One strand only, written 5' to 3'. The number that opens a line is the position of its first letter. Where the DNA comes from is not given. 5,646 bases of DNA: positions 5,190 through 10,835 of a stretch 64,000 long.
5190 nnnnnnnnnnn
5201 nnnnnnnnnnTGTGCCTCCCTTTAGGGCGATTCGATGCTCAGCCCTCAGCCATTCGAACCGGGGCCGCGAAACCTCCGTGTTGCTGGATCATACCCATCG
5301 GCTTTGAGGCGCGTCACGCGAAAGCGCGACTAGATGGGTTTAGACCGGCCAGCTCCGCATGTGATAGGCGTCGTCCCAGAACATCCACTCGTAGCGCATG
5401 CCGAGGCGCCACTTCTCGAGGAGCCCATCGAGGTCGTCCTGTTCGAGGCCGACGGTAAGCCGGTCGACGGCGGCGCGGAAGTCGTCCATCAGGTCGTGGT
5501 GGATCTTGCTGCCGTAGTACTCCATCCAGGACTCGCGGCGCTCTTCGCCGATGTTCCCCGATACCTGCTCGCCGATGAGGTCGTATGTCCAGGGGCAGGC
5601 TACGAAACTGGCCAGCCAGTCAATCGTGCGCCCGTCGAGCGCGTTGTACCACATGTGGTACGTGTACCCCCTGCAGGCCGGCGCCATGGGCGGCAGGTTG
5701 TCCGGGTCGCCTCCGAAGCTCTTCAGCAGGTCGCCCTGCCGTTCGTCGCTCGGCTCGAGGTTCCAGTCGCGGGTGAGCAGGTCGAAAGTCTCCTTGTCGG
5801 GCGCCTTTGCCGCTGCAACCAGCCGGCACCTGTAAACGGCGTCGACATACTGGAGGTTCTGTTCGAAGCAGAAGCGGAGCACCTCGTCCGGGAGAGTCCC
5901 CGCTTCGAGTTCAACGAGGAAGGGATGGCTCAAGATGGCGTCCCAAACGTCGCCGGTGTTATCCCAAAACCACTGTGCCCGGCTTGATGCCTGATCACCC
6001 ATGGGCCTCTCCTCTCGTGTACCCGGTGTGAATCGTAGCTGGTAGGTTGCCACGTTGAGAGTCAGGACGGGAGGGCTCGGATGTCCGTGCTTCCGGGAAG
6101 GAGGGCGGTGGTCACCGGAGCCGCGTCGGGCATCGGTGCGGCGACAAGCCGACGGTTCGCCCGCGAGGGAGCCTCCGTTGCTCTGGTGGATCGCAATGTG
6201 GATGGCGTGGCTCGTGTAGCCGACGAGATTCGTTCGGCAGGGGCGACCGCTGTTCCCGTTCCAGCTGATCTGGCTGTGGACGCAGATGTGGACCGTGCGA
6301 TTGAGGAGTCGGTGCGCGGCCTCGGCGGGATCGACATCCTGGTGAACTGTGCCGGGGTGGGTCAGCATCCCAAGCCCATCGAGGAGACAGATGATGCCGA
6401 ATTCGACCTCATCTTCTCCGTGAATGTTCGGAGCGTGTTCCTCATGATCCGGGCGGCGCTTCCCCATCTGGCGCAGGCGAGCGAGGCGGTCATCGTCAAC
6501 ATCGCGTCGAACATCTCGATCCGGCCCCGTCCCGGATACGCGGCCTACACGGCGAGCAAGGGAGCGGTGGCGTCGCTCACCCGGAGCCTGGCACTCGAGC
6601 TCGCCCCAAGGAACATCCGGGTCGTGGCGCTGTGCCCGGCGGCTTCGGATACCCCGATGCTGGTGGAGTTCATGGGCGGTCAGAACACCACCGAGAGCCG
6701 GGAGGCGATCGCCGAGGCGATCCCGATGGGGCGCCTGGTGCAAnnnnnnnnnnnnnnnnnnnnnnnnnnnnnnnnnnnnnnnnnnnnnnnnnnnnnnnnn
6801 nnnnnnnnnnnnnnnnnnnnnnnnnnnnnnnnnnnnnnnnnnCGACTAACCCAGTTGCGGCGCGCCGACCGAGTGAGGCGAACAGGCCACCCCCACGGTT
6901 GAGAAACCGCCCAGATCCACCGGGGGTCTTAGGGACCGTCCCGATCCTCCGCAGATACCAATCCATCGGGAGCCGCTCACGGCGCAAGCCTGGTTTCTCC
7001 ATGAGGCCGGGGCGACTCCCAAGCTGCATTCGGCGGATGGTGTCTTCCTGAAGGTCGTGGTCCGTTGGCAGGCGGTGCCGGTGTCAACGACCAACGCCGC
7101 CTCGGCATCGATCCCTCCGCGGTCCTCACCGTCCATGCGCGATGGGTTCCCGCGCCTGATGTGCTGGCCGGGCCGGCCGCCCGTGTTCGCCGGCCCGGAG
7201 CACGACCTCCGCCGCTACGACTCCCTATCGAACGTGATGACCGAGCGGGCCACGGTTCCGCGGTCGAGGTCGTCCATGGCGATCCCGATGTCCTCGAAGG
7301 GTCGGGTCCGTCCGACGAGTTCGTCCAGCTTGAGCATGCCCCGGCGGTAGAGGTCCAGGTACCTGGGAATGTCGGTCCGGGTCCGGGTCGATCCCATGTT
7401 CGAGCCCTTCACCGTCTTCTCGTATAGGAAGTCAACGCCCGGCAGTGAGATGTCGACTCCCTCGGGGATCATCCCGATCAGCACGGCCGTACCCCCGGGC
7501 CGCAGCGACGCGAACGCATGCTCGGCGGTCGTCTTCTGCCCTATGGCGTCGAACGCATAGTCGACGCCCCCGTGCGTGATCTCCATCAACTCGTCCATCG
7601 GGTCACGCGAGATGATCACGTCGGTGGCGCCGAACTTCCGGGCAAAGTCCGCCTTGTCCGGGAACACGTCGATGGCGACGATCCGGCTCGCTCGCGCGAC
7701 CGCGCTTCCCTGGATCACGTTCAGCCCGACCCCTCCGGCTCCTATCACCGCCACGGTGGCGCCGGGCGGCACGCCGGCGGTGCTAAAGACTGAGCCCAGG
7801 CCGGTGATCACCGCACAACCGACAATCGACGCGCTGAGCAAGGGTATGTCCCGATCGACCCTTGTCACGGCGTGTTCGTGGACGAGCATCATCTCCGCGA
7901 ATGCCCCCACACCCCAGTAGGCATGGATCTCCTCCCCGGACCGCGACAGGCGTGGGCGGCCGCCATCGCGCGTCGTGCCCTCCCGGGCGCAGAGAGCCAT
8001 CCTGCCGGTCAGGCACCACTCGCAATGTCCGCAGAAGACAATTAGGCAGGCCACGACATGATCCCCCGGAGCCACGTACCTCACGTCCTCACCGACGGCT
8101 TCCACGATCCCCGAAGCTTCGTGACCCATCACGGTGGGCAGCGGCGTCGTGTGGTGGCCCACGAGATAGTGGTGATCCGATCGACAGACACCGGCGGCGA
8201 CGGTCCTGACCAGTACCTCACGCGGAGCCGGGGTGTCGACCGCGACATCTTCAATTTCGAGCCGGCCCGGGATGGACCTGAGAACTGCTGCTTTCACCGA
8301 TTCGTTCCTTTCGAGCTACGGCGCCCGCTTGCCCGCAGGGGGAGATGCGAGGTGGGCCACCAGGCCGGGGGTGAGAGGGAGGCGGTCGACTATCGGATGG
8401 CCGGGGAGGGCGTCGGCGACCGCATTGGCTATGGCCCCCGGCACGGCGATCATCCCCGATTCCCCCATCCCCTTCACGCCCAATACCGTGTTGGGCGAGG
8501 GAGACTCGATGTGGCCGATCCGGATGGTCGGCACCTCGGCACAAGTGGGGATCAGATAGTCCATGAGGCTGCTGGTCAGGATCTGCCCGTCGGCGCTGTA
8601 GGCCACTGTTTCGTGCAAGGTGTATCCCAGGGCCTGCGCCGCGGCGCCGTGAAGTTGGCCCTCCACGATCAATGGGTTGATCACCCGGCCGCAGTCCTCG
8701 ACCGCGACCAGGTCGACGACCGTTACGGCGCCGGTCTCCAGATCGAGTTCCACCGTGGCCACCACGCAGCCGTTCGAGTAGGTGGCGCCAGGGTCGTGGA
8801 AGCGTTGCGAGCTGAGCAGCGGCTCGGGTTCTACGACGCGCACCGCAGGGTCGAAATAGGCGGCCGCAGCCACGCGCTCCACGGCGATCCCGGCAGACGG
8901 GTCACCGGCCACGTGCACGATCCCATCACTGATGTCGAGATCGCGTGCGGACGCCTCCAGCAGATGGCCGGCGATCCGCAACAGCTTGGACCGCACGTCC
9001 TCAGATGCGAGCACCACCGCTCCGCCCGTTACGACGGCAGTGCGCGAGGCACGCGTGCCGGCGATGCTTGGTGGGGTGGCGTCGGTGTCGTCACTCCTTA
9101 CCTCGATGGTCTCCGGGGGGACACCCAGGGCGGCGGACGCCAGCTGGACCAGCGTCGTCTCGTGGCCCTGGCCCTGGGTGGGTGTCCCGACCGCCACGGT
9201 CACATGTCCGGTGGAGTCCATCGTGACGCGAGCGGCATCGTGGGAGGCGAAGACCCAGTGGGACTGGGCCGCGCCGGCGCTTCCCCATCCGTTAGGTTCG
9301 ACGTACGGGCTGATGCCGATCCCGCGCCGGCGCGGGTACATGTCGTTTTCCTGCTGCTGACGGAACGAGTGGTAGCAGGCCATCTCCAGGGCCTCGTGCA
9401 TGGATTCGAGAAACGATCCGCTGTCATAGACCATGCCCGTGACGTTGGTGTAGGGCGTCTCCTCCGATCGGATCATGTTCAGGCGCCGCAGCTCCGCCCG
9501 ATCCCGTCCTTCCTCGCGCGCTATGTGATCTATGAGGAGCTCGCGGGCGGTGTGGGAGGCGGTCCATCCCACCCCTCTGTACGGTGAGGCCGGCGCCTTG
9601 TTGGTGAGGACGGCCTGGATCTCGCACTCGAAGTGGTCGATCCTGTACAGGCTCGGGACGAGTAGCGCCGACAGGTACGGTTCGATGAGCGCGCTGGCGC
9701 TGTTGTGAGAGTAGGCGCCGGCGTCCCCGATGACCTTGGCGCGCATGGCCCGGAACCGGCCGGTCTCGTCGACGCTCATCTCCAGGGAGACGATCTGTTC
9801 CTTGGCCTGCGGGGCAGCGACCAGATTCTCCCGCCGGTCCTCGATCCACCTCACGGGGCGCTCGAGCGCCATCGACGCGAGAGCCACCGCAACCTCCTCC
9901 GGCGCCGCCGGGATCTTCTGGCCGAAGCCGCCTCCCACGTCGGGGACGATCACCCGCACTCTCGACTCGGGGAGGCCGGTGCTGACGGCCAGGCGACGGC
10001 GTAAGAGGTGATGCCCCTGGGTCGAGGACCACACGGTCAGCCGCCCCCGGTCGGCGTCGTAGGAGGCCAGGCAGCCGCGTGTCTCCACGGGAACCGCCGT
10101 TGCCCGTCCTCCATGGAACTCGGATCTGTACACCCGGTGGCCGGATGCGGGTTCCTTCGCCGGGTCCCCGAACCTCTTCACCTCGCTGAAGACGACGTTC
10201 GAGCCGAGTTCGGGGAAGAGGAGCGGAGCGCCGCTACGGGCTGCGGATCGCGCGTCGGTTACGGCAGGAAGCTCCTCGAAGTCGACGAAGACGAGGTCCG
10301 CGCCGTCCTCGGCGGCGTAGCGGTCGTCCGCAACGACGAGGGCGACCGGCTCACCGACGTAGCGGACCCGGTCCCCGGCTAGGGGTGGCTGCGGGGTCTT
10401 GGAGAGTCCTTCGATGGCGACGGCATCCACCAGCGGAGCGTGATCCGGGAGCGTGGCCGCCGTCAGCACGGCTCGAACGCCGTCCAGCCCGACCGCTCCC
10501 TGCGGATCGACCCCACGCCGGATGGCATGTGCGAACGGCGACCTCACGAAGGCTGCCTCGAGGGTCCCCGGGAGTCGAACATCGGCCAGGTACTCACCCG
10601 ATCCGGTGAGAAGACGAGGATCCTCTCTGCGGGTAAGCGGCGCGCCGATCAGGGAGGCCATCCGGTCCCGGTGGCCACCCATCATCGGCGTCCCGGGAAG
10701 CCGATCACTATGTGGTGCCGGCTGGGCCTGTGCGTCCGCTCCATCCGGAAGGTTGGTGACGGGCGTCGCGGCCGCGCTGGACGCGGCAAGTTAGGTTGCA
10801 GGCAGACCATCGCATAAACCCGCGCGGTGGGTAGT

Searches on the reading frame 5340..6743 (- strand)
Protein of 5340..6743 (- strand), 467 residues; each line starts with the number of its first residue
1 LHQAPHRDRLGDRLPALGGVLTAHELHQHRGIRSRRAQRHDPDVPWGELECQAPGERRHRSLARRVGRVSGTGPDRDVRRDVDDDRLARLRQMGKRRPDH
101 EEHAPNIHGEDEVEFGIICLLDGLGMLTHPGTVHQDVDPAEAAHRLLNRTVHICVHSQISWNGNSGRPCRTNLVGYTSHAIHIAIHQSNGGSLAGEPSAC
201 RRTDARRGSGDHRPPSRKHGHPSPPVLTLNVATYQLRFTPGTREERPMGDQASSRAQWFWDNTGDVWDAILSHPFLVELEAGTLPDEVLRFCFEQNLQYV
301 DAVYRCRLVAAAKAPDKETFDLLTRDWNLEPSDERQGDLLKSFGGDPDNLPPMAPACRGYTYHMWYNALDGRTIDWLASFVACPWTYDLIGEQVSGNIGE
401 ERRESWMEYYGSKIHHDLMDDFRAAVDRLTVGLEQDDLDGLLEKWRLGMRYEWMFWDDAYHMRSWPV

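Call 52: search_protein_families(library=pfam, proteins=[window:5340-6743:-], max_evalue=0.00001)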
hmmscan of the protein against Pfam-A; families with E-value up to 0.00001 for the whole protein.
window:5340-6743:- (467 aa): 1 family
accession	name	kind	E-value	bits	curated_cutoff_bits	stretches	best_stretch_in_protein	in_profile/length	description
PF03070.21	TENA_THI-4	-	7.2e-12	46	22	0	354-461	99-209/210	TENA/THI-4/PQQC family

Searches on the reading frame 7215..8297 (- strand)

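Call 52: search_protein_families(library=pfam, proteins=[window:7215-8297:-], max_evalue=0.00001)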
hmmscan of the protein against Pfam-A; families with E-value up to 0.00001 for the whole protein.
window:7215-8297:- (360 aa): 4 families
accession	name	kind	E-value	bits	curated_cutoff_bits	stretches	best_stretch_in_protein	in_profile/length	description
PF00107.32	ADH_zinc_N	-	1.1e-25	90.5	31.8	1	189-316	1-126/129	Zinc-binding dehydrogenase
PF08240.17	ADH_N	-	1.2e-25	90.2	23.5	1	25-147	2-102/104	Alcohol dehydrogenase GroES-like domain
PF13602.12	ADH_zinc_N_2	-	6.7e-08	34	27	1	223-348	2-127/134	Zinc-binding dehydrogenase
PF16912.11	Glu_dehyd_C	-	1.9e-06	28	34.9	1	180-286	32-140/211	Glucose dehydrogenase C-terminus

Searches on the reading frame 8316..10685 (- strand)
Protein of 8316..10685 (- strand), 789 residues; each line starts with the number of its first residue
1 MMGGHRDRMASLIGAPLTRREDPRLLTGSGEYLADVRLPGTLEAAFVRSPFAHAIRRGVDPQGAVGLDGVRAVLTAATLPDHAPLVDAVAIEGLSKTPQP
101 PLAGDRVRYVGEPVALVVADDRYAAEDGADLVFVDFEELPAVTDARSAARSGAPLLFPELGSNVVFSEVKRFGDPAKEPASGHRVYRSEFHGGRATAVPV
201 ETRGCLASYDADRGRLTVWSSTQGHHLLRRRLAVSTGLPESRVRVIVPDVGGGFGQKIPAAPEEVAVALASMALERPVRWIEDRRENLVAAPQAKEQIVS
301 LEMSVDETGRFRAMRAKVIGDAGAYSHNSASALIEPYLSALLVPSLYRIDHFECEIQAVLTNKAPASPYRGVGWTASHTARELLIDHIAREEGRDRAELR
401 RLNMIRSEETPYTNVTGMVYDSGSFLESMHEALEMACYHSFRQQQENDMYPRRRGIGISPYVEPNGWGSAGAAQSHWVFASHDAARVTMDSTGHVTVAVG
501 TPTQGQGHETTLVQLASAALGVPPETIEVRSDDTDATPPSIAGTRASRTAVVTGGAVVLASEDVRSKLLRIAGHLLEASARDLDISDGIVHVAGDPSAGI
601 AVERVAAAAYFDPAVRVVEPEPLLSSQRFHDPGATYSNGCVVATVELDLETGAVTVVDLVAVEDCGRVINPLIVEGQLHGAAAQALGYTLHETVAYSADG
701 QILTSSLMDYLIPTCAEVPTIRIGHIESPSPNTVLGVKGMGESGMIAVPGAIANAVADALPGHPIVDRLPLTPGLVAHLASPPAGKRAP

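Call 37: search_protein_families(library=pfam, proteins=[window:8316-10685:-], max_evalue=0.00001)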
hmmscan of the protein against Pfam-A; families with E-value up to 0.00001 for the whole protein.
window:8316-10685:- (789 aa): 3 families
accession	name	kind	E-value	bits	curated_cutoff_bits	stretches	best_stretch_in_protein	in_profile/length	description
PF20256.3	MoCoBD_2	-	2.8e-80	270.3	27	1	432-719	2-283/283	Molybdopterin cofactor-binding domain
PF02738.23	MoCoBD_1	-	1.7e-66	224.2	27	1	158-404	3-244/244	Molybdopterin cofactor-binding domain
PF01315.27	Ald_Xan_dh_C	-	4.6e-22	78.9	31.3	1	27-140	1-110/110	Aldehyde oxidase and xanthine dehydrogenase, a/b hammerhead domain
